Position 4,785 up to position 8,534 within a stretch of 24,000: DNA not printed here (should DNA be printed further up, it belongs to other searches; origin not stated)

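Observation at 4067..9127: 4.5-kb segment (tRNA-Pro plus 1149-aa ORF) bracketed by long inverted repeats with a 101-bp perfect core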

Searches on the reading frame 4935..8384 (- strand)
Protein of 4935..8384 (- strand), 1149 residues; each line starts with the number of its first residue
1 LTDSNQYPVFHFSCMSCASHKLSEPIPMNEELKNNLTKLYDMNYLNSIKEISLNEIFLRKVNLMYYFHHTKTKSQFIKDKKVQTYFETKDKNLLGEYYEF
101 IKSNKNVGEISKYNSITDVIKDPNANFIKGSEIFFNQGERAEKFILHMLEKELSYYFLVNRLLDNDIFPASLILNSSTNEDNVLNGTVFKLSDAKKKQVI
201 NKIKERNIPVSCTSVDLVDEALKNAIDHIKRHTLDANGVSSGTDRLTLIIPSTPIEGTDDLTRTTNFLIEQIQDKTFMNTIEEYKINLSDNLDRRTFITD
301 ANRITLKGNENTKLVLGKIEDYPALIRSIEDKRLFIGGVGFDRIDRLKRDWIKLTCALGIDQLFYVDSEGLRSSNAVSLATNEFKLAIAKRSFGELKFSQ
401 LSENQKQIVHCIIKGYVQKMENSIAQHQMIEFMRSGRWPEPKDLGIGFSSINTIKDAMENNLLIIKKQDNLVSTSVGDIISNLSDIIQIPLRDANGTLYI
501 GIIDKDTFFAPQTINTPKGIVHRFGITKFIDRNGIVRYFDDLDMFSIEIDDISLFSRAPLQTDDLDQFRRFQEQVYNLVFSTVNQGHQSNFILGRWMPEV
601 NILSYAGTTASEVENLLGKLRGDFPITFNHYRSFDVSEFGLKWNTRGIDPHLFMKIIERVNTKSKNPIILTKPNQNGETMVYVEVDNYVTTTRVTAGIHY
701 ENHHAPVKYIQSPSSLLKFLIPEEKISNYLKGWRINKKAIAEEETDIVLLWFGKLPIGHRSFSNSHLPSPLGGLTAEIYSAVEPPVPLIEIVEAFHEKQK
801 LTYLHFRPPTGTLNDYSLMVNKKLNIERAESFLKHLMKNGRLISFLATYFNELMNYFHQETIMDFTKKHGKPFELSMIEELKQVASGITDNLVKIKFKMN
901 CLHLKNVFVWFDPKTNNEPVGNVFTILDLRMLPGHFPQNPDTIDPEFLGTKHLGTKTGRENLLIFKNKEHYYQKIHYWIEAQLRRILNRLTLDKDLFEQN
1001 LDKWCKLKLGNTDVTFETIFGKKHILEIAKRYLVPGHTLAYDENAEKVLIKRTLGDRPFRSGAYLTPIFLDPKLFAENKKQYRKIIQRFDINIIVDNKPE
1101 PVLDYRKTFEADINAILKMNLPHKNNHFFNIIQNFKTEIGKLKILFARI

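Call 10: search_protein_families(library=pfam, proteins=[window:4935-8384:-], max_evalue=0.01)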
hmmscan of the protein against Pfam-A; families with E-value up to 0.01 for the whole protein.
window:4935-8384:- (1149 aa): 0 families

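Call 13: find_homologous_proteins(query=window:4935-8384:-)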
Query window:4935-8384:- (1149 aa): 5 proteins with E <= 0.001 among 8000 candidates.
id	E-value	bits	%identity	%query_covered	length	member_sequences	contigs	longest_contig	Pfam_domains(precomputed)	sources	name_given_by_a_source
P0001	0.0e+0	2549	100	98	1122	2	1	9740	-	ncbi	-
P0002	0.0e+0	1467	58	99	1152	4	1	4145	-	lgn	-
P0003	5.1e-292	990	44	99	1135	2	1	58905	-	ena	-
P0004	1.3e-237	810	41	92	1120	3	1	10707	-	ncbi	-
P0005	6.8e-229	781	42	95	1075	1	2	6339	-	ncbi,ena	-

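Call 14: find_encoding_contigs(protein=P0003, flank=10000, max_places=4)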
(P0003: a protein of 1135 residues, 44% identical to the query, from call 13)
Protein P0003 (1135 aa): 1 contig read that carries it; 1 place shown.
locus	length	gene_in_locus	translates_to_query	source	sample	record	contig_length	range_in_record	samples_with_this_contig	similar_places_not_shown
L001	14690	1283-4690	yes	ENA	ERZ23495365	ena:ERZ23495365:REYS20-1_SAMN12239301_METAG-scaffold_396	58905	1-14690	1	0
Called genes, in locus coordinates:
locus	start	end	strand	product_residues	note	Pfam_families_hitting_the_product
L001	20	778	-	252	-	-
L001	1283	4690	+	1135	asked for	-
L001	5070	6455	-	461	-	PF13433:Peripla_BP_5, PF13458:Peripla_BP_6, PF01094:ANF_receptor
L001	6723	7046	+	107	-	-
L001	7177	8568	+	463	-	PF23023:Anti-Pycsar_Apyc1 (weak), PF12706:Lactamase_B_2 (weak), PF16661:Lactamase_B_6, PF10996:Beta-Casp, PF07521:RMMBL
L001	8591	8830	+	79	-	-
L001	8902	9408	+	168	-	PF03946:Ribosomal_L11_N, PF00298:Ribosomal_L11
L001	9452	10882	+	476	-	PF00437:T2SSE (weak), PF00013:KH_1 (weak)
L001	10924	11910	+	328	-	PF03144:GTP_EFTU_D2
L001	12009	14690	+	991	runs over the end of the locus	PF02687:FtsX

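Call 15: find_encoding_contigs(protein=P0004, flank=10000, max_places=4)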
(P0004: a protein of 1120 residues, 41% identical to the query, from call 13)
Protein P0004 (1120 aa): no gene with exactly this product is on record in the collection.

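Call 16: find_encoding_contigs(protein=P0005, flank=10000, max_places=4)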
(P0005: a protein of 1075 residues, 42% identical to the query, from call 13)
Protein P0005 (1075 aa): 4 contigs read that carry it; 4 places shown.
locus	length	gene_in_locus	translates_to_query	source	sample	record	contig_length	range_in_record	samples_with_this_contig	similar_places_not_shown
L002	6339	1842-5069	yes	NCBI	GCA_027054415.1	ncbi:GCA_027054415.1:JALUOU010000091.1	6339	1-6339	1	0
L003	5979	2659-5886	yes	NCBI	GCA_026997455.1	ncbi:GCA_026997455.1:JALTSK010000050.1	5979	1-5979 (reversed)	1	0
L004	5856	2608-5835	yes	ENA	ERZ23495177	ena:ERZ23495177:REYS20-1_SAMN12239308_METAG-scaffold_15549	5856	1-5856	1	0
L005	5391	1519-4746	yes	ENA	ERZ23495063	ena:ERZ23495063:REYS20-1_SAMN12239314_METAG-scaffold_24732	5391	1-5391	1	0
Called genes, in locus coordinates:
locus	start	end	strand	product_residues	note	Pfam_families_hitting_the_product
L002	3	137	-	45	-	?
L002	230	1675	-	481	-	PF10150:RNase_E_G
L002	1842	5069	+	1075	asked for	-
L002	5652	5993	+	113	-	PF01022:HTH_5, PF12840:HTH_20 (weak)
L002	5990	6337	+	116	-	?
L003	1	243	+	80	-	?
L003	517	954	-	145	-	-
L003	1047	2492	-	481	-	PF10150:RNase_E_G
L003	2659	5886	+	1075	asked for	-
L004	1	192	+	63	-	?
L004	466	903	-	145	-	-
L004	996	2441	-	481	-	PF10150:RNase_E_G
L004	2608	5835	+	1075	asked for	-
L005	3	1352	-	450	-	?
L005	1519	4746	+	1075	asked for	-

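Call 17: find_encoding_contigs(protein=P0001, flank=10000, max_places=4)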
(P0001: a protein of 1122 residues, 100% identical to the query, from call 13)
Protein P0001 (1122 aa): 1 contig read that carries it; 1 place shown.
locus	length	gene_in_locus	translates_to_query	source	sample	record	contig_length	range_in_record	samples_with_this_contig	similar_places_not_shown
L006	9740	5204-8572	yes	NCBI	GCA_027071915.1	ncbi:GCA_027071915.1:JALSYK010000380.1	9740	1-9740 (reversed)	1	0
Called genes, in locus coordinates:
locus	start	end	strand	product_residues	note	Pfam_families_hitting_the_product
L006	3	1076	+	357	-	?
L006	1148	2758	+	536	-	PF01979:Amidohydro_1, PF07969:Amidohydro_3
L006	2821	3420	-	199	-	-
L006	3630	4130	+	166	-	-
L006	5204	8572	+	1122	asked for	-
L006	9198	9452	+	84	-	-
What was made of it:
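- NCBI annotation of L006 calls an 84-aa gene inside the left arm (call 17).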

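Call 18: find_encoding_contigs(protein=P0002, flank=10000, max_places=4)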
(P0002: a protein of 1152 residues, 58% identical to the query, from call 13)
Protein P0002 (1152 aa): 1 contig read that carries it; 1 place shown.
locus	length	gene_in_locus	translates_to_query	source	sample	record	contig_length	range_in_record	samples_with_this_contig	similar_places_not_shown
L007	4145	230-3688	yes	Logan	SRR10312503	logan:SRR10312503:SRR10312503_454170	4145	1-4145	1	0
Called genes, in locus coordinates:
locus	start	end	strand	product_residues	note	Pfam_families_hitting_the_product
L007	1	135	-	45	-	?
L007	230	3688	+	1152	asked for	-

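Call 22: search_solved_structures(query=A2, max_evalue=1)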
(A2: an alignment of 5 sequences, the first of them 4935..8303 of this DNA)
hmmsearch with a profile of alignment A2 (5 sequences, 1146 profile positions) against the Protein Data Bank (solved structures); distinct sequences matched with E-value up to 1: 0.

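Call 27: find_related_loci(query=A2, collection=genome_contigs, flank=10000)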
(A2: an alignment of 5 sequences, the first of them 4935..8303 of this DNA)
Query A2 (1122 aa) in genome_contigs; peptide patterns used: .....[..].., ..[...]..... (x = any residue, [..] = any of these).
36 stretches matched a pattern; 1 encode a relative of the query (tblastn E <= 1e-3); 1 distinct loci.
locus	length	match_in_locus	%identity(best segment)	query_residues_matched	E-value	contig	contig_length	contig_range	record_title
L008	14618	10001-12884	42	23-1051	0e+0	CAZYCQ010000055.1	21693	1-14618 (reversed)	MAG TPA_asm: uncultured archaeon isolate SRP162660_co1_241 genome assembly, contig: NODE_951_length_21693_cov_13.754090,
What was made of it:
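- Tried and rejected: GTDB representatives yielded one (call 27).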

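Call 36: search_protein_representatives(alignment_id=A2)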
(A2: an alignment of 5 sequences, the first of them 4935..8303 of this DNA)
Query: 5 sequences, 1146 profile positions. Proteins with E-value up to 0.001 (for the whole library): 14; up to 1e-10: 11; up to 1e-30: 9. The best 14 are listed.
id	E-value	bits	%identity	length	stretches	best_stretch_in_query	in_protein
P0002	0.0e+00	1987.2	-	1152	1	4-1146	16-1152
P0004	0.0e+00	1658.2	-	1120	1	1-1146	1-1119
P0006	0.0e+00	1231.3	-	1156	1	6-1145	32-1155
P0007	6.3e-220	749.3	-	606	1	25-644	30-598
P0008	6.5e-165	567.2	-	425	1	678-1144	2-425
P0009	3.5e-164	564.7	-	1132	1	18-1116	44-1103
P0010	4.2e-117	408.8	-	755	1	304-1066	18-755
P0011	3.5e-100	352.8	-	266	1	742-1003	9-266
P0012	2.6e-41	157.8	-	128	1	1020-1146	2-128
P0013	1.0e-12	63.1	-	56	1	1018-1072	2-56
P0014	1.1e-12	63.0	-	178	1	10-154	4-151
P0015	9.5e-08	46.7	-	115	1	995-1098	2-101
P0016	8.4e-07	43.5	-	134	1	1078-1146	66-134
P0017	7.3e-04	33.8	-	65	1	1084-1146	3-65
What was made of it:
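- The family is very rare and taxonomically narrow (calls 13, 36).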

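Call 39: find_encoding_contigs(protein=P0015, flank=10000, max_places=6)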
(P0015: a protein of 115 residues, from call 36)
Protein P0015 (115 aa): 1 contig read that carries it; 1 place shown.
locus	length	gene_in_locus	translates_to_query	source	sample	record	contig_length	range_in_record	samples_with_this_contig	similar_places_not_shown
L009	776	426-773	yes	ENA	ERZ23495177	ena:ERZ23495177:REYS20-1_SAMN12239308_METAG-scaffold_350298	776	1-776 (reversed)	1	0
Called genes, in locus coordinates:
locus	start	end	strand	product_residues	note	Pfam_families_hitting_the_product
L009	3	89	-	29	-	?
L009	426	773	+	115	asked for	-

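Call 40: find_encoding_contigs(protein=P0014, flank=10000, max_places=6)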
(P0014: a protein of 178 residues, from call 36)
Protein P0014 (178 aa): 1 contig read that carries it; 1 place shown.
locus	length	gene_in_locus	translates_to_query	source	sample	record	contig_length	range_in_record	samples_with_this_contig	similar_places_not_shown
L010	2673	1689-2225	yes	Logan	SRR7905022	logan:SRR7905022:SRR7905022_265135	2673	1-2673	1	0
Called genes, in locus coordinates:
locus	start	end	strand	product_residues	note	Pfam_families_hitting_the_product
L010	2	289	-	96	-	?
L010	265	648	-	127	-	-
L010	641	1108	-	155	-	PF10061:DUF2299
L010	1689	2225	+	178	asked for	-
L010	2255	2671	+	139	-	?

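Call 42: predict_structure(alignment_id=A2)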
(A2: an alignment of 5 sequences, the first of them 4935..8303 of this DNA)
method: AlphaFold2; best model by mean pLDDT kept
length: 1122 residues; sequences in the alignment: 5
mean_pLDDT: 45.9   pTM: 0.32
mean pLDDT of the five models: 45.9, 43.8, 40.8, 40.5, 38.0
residues with pLDDT >= 90: 0; 70-90: 186; 50-70: 244; < 50: 692
segments of 3 or more residues with pLDDT < 50: 103-112, 137-162, 206-224, 248-326, 339-345, 391-441, 531-535, 556-686, 717-719, 721-723, 725-804, 857-865, 867-1122
pLDDT, mean of each block of 10 residues (from residue 1): 56 52 57 75 83 72 71 78 68 65 41 56 58 51 43 43 63 78 70 72 51 33 56 81 59 31 24 27 25 24 23 27 47 56 51 77 68 70 60 42 28 25 27 33 67 66 66 74 75 83 82 85 70 50 62 51 34 24 32 31 23 21 25 35 38 38 30 30 46 68 63 54 43 26 23 22 29 30 27 31 49 55 52 70 70 52 46 31 28 29 27 27 24 28 30 30 31 38 33 30 28 40 31 23 33 42 35 37 39 37 38 26 29
secondary structure, 60 per line:
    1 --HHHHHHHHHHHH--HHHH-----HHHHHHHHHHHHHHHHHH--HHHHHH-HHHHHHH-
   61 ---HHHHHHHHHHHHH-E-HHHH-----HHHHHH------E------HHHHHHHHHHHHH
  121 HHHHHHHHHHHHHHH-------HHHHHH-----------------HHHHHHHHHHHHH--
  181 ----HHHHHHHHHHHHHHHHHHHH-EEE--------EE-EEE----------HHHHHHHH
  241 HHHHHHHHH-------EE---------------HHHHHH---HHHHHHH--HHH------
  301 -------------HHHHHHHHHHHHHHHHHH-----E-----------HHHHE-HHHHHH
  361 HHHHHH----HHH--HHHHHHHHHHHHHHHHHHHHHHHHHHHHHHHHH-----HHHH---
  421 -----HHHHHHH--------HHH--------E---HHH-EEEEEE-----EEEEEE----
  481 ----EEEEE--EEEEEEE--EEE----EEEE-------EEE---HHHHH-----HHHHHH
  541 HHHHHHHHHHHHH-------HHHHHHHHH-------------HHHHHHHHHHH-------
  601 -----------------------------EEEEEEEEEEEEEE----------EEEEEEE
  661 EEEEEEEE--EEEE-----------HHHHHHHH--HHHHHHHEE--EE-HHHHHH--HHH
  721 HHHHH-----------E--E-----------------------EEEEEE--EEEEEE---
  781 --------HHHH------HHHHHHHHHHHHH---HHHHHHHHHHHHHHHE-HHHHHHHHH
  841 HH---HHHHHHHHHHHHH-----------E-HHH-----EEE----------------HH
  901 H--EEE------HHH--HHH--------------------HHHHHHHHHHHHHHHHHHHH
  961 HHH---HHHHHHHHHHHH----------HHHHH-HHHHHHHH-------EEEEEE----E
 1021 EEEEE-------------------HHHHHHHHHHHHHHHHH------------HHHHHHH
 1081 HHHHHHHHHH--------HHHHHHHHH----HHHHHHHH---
elements in order (helices of 4 or more, strands of 3 or more residues): H3-14 H17-20 H26-43 H46-51 H53-59 H64-76 H80-83 H89-94 H108-135 H143-148 H166-178 H185-204 E206-208 E220-222 H233-249 H274-279 H283-289 H314-331 H349-352 H355-366 H376-408 H414-417 H426-432 E460-465 E471-476 E485-489 E492-498 E501-503 E508-511 E519-521 H525-529 H535-553 H561-569 H583-593 E630-643 E654-668 E671-674 H686-693 H696-702 H710-715 H718-725 E764-769 E772-777 H789-792 H799-811 H815-829 H832-842 H846-858 E880-882 E904-906 H941-963 H967-978 H989-993 H995-1002 E1010-1015 E1020-1025 H1045-1061 H1074-1090 H1099-1107 H1112-1119
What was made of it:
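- Tried and rejected: AlphaFold2 with 5 sequences gave pLDDT 46 (call 42).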

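Call 43: find_related_loci(query=A2, collection=metagenome_contigs, flank=10000)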
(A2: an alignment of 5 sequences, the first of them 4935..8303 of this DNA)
Query A2 (1122 aa) in metagenome_contigs; peptide patterns used: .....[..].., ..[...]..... (x = any residue, [..] = any of these).
31 stretches matched a pattern, but none encodes a relative of the query by tblastn (E <= 1e-3).

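Call 44: find_related_loci(query=A2, collection=viral_contigs, flank=10000)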
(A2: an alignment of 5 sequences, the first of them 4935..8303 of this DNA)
Query A2 (1122 aa) in viral_contigs; peptide patterns used: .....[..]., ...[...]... (x = any residue, [..] = any of these).
137 stretches matched a pattern, but none encodes a relative of the query by tblastn (E <= 1e-3).
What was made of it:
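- No homologs occur in IMG/VR (call 44).
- Tried and rejected: Scans of JGI metagenomes and IMG/VR found no relatives (calls 43, 44).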

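Call 45: find_encoding_contigs(protein=P0006, flank=10000, max_places=4)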
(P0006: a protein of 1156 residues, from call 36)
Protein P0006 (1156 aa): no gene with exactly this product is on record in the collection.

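Call 46: find_encoding_contigs(protein=P0009, flank=10000, max_places=4)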
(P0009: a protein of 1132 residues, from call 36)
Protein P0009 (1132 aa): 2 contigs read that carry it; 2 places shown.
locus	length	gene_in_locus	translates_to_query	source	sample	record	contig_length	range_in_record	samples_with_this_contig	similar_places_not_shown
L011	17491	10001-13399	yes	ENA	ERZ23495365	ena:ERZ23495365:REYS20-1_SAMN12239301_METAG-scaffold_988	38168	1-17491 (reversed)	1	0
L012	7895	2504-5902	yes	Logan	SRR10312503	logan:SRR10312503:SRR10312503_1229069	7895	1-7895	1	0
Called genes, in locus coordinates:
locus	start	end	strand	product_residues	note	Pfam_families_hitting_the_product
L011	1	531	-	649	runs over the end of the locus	-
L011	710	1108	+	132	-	-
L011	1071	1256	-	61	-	-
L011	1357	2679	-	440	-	PF13240:Zn_Ribbon_1 (weak)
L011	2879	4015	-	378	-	PF00022:Actin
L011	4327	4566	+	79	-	-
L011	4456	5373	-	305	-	PF06267:DUF1028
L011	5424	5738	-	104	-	-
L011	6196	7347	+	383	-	-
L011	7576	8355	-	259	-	PF13489:Methyltransf_23 (weak), PF13847:Methyltransf_31, PF08241:Methyltransf_11, PF08242:Methyltransf_12, PF13649:Methyltransf_25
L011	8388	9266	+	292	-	PF00809:Pterin_bind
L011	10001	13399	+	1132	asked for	-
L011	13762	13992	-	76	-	-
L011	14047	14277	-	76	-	-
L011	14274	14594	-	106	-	-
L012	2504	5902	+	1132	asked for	-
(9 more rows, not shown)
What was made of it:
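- Genomic contexts differ between homologs (calls 14, 16, 46).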
